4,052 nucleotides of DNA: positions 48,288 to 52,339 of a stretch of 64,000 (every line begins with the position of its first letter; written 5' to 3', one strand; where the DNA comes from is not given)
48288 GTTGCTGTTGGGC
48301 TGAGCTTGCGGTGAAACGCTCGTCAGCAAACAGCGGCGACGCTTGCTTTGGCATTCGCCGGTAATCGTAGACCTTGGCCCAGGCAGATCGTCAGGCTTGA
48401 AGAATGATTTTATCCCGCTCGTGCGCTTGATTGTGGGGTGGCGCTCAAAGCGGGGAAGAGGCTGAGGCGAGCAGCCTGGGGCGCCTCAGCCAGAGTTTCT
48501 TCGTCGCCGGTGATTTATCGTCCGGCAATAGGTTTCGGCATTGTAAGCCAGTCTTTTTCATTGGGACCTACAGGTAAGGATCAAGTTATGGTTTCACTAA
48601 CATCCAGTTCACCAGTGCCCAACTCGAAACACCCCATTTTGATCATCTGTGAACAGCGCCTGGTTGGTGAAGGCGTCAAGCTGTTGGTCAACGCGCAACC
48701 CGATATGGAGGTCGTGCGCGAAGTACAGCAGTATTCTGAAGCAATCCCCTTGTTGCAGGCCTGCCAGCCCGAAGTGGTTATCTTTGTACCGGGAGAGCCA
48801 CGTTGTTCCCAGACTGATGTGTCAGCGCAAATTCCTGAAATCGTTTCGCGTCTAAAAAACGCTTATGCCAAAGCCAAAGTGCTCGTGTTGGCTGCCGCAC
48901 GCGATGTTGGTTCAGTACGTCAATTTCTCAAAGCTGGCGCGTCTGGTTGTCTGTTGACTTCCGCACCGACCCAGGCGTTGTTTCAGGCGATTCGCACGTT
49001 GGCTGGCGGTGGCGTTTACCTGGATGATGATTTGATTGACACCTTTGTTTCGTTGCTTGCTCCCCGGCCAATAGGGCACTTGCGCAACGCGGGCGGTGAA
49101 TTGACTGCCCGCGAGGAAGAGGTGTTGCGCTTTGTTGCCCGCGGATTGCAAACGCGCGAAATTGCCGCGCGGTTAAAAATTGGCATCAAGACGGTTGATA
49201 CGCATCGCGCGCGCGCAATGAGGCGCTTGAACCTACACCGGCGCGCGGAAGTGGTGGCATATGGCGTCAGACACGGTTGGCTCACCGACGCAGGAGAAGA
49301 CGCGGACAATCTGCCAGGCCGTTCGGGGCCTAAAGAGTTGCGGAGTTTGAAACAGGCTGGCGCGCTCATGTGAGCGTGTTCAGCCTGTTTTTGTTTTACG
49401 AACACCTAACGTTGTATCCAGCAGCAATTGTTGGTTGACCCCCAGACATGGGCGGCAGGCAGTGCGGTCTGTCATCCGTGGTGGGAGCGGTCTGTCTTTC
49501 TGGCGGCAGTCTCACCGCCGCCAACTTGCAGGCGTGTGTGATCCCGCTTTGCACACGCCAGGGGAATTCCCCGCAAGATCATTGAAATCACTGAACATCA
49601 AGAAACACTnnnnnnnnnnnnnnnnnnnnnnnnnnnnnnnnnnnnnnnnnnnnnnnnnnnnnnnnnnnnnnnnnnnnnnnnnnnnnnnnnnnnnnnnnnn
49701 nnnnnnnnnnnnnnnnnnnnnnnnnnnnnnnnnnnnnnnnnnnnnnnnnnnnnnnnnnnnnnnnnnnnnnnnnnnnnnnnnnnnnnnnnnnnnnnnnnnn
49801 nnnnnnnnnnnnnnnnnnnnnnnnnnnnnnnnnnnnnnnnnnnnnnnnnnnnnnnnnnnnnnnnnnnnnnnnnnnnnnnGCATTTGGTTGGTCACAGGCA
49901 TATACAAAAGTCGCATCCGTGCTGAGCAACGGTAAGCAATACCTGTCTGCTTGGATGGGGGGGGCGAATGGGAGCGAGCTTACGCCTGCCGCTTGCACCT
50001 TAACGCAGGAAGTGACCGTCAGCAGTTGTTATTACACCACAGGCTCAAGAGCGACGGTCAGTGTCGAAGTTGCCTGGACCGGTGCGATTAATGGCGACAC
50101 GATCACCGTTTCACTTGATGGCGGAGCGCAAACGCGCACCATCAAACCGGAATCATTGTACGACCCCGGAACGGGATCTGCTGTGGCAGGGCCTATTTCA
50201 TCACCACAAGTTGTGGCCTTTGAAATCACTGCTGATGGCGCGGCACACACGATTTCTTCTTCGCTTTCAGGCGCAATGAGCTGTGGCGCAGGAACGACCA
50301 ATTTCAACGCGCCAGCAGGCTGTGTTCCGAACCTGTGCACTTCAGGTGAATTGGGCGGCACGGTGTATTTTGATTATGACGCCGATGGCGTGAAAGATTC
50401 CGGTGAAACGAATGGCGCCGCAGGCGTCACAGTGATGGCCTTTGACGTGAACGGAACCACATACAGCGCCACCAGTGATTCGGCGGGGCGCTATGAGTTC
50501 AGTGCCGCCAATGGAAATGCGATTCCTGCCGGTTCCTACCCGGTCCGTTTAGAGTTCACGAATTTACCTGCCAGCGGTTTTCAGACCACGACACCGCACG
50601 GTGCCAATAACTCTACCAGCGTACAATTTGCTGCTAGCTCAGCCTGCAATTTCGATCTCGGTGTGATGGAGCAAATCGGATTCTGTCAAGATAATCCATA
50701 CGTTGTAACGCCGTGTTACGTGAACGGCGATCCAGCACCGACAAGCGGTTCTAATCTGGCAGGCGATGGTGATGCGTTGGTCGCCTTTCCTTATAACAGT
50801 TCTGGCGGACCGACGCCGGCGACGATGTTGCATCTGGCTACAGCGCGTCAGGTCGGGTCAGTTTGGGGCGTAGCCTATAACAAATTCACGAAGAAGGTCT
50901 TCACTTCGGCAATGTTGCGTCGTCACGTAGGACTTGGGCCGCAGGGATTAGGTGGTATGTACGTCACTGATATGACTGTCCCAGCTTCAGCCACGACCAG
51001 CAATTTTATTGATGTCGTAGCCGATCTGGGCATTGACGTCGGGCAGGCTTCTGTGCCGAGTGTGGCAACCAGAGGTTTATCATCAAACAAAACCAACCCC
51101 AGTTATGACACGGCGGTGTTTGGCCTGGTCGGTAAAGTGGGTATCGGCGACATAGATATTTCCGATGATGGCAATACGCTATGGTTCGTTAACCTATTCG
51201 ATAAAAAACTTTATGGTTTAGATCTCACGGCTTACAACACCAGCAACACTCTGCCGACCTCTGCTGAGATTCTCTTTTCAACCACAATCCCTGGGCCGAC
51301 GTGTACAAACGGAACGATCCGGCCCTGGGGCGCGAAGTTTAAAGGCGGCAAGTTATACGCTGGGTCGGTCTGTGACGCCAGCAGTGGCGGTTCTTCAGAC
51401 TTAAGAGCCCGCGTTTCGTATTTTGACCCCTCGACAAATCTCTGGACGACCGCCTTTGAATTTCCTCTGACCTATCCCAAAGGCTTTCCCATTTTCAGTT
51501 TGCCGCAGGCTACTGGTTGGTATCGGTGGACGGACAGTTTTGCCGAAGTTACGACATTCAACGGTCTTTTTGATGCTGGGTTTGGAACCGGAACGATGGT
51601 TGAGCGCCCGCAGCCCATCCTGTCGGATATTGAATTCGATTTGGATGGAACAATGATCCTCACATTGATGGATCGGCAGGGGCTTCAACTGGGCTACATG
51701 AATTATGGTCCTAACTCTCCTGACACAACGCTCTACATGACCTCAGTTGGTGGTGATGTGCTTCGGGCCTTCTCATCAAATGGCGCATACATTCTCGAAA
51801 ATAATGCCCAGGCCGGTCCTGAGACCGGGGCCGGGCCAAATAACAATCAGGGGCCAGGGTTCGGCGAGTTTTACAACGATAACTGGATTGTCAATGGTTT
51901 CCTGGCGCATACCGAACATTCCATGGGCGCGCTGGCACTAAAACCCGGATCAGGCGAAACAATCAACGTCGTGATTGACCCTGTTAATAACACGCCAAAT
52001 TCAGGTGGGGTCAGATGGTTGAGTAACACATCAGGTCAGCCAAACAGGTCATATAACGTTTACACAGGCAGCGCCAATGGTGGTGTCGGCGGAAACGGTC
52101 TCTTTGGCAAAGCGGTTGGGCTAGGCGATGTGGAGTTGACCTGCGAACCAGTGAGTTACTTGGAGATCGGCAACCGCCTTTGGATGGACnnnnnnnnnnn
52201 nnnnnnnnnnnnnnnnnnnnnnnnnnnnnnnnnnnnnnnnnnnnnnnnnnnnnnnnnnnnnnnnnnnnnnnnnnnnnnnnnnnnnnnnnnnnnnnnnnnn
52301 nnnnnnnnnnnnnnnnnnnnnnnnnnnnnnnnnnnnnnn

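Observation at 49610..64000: Largest gene in the window (at least 4797 codons) is missing from the ORF track; the long minus-strand ORFs listed there are antisense artefacts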

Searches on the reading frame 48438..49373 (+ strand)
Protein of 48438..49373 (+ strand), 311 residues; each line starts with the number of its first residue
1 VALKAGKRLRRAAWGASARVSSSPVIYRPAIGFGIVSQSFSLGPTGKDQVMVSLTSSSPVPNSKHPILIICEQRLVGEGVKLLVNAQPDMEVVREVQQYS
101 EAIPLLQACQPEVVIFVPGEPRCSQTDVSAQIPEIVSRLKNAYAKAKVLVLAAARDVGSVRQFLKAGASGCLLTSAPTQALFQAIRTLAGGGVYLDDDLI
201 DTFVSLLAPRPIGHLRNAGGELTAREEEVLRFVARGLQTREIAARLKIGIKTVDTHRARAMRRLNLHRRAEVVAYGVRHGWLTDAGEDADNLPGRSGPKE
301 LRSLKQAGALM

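Call 11: search_protein_families(library=pfam, proteins=[window:48438-49373:+], max_evalue=0.001)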
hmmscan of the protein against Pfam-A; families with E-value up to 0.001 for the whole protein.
window:48438-49373:+ (311 aa): 3 families
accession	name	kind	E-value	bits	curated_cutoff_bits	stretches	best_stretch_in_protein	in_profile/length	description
PF00196.25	GerE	-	1.7e-15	56.8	23.5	1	222-274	3-55/57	Bacterial regulatory proteins, luxR family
PF00072.30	Response_reg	-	2.1e-05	25.1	30.2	0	134-185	59-110/111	Response regulator receiver domain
PF08281.18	Sigma70_r4_2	-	2.1e-05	24.5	25.7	1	220-264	9-54/54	Sigma-70, region 4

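Call 13: find_encoding_contigs(protein=window:48438-49373:+, flank=10000, max_places=4)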
Protein window:48438-49373:+ (311 aa): no gene with exactly this product is on record in the collection.

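Call 80: search_protein_families(library=padloc, proteins=[window:48438-49373:+], max_evalue=0.001)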
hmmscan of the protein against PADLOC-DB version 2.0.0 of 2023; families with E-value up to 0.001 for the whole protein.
window:48438-49373:+ (311 aa): 2 families
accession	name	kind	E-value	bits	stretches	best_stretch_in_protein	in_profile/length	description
PDLC01855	CARF3--CARF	-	1e-07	30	1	221-261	217-257/288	-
PDLC01851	CARF3--CARF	-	5.3e-05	20.7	1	221-268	209-256/279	-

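Call 81: search_protein_families(library=ncbifam, proteins=[window:48438-49373:+], max_evalue=0.001)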
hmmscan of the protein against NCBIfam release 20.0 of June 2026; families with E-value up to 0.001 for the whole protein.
window:48438-49373:+ (311 aa): 28 families (the best 25 are shown)
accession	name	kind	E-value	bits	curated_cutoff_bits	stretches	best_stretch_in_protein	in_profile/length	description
NF011896.0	PRK15369.1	equivalog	1.5e-29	103.1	242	1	66-279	5-207/211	two component system response regulator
NF052445.1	RespRegMctR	equivalog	2.5e-26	92.4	300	1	67-280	4-203/205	two-component system response regulator MctR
NF047785.1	respo_reg_MadR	equivalog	6.3e-24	84.5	300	1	67-280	3-207/209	MadR family response regulator transcription factor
NF007935.0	PRK10651.1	equivalog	6.1e-22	77.9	250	1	64-275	6-209/216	two-component system response regulator NarL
NF007708.0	PRK10403.1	equivalog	2.1e-16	60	343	1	65-270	7-202/215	nitrate/nitrite response regulator protein NarP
NF007685.0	PRK10360.1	equivalog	4.9e-16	59.1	258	1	69-272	6-188/196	response regulator transcription factor UhpA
NF007018.1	PRK09483.1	equivalog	6.1e-15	55.5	280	1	67-282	4-209/217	UvrY/SirA/GacA family response regulator transcription factor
NF007403.0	PRK09935.1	equivalog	1.3e-12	47.8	271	1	67-279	6-207/210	fimbria biosynthesis transcriptional regulator FimZ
NF040749.1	tetrathio_RR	equivalog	5.8e-10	39.2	290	1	220-274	132-186/191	tetrathionate respiration response regulator TtrR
TIGR03020.2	EpsA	equivalog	9.1e-09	35.3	170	1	216-274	185-243/247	XrtB/PEP-CTERM-associated transcriptional regulator EpsA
NF007419.0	PRK09958.1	equivalog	3.5e-08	33.3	251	1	80-272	16-194/204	acid-sensing system DNA-binding response regulator EvgA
TIGR03541.1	reg_near_HchA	equivalog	3.5e-08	33.2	215.6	1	217-280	167-230/232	PA1136 family autoinducer-binding transcriptional regulator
NF052366.1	photon_PedR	equivalog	4.3e-08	33.2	120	1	221-281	2-62/74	photosynthetic electron transport-dependent transcriptional regulator PedR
NF008098.0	PRK10840.1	equivalog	1.2e-07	31.4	235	1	134-269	69-198/216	response regulator transcription factor RcsB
NF038181.1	reg_ATPase_IniR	equivalog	3.1e-07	29.1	750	1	179-273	724-818/827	isoniazid response ATPase/transcriptional regulator IniR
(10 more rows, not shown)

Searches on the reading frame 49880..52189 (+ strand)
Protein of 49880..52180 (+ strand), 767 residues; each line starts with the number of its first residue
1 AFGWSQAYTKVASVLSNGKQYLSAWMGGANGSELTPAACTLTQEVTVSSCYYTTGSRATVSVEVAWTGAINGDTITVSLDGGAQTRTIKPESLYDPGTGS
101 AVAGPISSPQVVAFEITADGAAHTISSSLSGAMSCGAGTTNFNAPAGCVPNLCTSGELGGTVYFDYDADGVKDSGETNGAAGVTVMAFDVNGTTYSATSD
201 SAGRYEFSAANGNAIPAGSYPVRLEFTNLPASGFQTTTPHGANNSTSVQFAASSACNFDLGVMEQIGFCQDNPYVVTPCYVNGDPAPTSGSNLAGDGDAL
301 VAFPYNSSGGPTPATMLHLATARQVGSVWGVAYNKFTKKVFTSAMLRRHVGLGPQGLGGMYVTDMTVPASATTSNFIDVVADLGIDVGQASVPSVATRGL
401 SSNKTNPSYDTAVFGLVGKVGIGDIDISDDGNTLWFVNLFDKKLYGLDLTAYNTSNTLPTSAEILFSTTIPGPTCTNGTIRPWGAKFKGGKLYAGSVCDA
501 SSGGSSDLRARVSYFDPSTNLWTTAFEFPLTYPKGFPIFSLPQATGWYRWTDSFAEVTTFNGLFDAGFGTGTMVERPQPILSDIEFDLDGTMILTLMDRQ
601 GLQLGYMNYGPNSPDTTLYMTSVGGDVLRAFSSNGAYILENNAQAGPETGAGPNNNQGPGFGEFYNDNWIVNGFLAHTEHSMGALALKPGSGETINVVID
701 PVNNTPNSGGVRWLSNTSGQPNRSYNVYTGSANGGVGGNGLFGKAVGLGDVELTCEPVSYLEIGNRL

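Call 25: search_solved_structures(query=window:49880-52180:+, max_evalue=1, show_alignments=2)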
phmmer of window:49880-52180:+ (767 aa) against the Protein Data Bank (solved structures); distinct sequences matched with E-value up to 1: 0.

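Call 33: search_protein_families(library=pfam, proteins=[window:49880-52180:+], max_evalue=1)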
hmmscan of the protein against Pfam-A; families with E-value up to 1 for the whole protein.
window:49880-52180:+ (767 aa): 2 families
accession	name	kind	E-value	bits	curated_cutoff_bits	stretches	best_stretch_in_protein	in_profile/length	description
PF17210.9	SdrD_B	-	3e-10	40.7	29.7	1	157-248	2-85/112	SdrD B-like domain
PF13620.12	CarboxypepD_reg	-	0.001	19.8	32.3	1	171-232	6-62/82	Carboxypeptidase regulatory-like domain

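Call 34: search_protein_families(library=ncbifam, proteins=[window:49880-52180:+], max_evalue=1)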
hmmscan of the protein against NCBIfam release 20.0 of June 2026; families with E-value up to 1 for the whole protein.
window:49880-52180:+ (767 aa): 1 family
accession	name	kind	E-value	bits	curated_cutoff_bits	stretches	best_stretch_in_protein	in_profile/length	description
NF033510.3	Ca_tandemer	repeat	0.0014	18.9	50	1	174-227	36-89/96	Ca2+-stabilized repeat-containing adhesin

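Call 52: predict_structure(alignment_id=A2)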
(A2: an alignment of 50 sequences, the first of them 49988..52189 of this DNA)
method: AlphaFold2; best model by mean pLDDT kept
length: 734 residues; sequences in the alignment: 50
mean_pLDDT: 90.0   pTM: 0.91
mean pLDDT of the five models: 90.0, 89.1, 88.6, 87.5, 85.7
residues with pLDDT >= 90: 527; 70-90: 148; 50-70: 40; < 50: 19
segments of 3 or more residues with pLDDT < 50: 525-528, 697-701, 727-729
pLDDT, mean of each block of 10 residues (from residue 1): 89 83 93 90 94 74 68 91 96 93 95 83 92 85 90 95 91 93 94 71 61 91 87 94 95 83 96 83 97 97 98 96 98 97 98 95 93 96 98 97 99 98 98 93 97 97 96 97 97 91 85 95 61 75 97 94 95 93 93 87 92 90 92 90 93 95 93 95 95 64 79 97 62 49
secondary structure, 60 per line:
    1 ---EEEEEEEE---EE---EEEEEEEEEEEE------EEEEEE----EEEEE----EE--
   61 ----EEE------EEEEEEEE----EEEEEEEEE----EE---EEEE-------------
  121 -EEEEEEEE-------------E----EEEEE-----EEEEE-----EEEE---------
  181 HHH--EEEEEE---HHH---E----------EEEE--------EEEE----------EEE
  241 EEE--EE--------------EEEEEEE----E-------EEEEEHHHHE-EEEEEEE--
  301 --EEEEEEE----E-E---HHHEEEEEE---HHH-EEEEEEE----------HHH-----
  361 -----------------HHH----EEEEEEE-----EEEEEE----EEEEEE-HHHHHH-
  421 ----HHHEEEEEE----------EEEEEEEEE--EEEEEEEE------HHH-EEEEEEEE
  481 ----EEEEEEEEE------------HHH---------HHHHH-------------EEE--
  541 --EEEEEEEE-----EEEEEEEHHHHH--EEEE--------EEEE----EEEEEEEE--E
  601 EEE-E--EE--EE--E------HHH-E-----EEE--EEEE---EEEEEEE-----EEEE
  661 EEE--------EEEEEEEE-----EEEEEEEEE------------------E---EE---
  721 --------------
elements in order (helices of 4 or more, strands of 3 or more residues): E4-11 E20-31 E38-43 E48-52 E65-67 E74-81 E86-94 E104-107 E122-129 E148-152 E158-162 E168-171 E186-191 E212-215 E224-227 E238-243 E262-268 E281-285 H286-289 E292-298 E303-309 E323-328 E336-342 E385-391 E397-402 E407-412 H414-419 E428-433 E444-452 E455-462 E473-480 E485-493 H518-522 E536-538 E543-550 E556-562 H563-567 E570-573 E582-585 E590-597 E600-603 E633-635 E638-641 E645-651 E657-663 E672-679 E685-693

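Call 55: fold_search(model_id=the predicted structure, library=pdb)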
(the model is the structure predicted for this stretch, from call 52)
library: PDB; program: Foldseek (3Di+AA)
matches with E <= 10: 1317; with E <= 0.001: 146
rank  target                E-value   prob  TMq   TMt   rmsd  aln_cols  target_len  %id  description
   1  10gh_A                1.0e-08  0.99  0.14  0.11  34.6       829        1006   10  Cryo-EM structure of Receptor Tyrosine Kinase ROS1 in complex with Fab-RX5 (released 2026-02-25)
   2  9oyz_B                9.9e-08  0.99  0.15  0.12  32.5       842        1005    8  Cryo-EM structure of chicken ROS1 in apo-state. Cryo-EM refinement is focused on the "head" region of chicken ROS1. (released 2026-02-25)
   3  3hfq_A                1.5e-07  1.00  0.27  0.52   8.6       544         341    7  Crystal structure of the lp_2219 protein from Lactobacillus plantarum. Northeast Structural Genomics Consortium Target (released 2009-05-26)
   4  9bhx                  1.5e-07  1.00  0.21  0.15  23.4       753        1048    9  Structure of the extracellular domain of Protein Sevenless (released 2025-01-22)
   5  9ozi_A                2.5e-07  0.60  0.09  0.05  31.1       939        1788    8  Cryo-EM structure of chicken ROS1 in apo-state. This is the complete map and model. (released 2026-02-25)
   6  3tc9_B                3.0e-07  1.00  0.24  0.38  18.4       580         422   10  Crystal structure of an auxiliary nutrient binding protein (BT_3476) from Bacteroides thetaiotaomicron VPI-5482 at 2.2 (released 2011-09-21)
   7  9qaw_B                3.2e-07  1.00  0.27  0.06  25.0       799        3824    8  CryoEM structure of the human LRP2 receptor ectodomain in complex with LRPAP1 (released 2026-03-11)
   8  10ft_A                6.1e-07  1.00  0.17  0.21  33.1       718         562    7  Cryo-EM structure of receptor tyrosine kinase ROS1 in complex with NELL2 (released 2026-02-25)
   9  3tc9_A                9.3e-07  1.00  0.23  0.38  18.1       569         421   10  Crystal structure of an auxiliary nutrient binding protein (BT_3476) from Bacteroides thetaiotaomicron VPI-5482 at 2.2 (released 2011-09-21)
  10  3s8z_A                9.3e-07  1.00  0.27  0.32  25.6       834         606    6  Crystal structure of LRP6-E3E4 (released 2011-10-26)
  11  8jxe_B                1.4e-06  0.82  0.14  0.08  29.9       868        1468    8  rat megalin RAP complex head (released 2024-06-19)
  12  4hw6_B                2.0e-06  1.00  0.18  0.30  21.8       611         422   12  Crystal structure of an auxiliary nutrient binding protein (BACOVA_00264) from Bacteroides ovatus ATCC 8483 at 1.70 A  (released 2012-12-12)
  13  8jx8_A                3.4e-06  1.00  0.27  0.15  25.2       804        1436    7  rat megalin head (released 2024-06-19)
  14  8jut_A                3.5e-06  1.00  0.28  0.05  24.9       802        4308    7  rat megalin RAP complex (released 2024-06-19)
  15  1npe_A                3.7e-06  1.00  0.28  0.71   8.3       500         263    7  Crystal structure of Nidogen/Laminin Complex (released 2003-08-12)
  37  4qrj_B                1.9e-05  1.00  0.26  0.48  11.1       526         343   10  Crystal structure of a putative 6-phosphogluconolactonase (BACUNI_04672) from Bacteroides uniformis ATCC 8492 at 2.20  (released 2014-07-23)
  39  6byp_B                2.2e-05  0.98  0.21  0.29  14.1       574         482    9  Structure of PL24 family Polysaccharide lyase-LOR107 (released 2018-02-07)
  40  6nau_A                2.4e-05  1.00  0.28  0.53  16.2       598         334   10  1.55 Angstrom Resolution Crystal Structure of 6-phosphogluconolactonase from Klebsiella pneumoniae (released 2018-12-19)
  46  4qrj_A                2.8e-05  1.00  0.26  0.48  11.1       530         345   11  Crystal structure of a putative 6-phosphogluconolactonase (BACUNI_04672) from Bacteroides uniformis ATCC 8492 at 2.20  (released 2014-07-23)
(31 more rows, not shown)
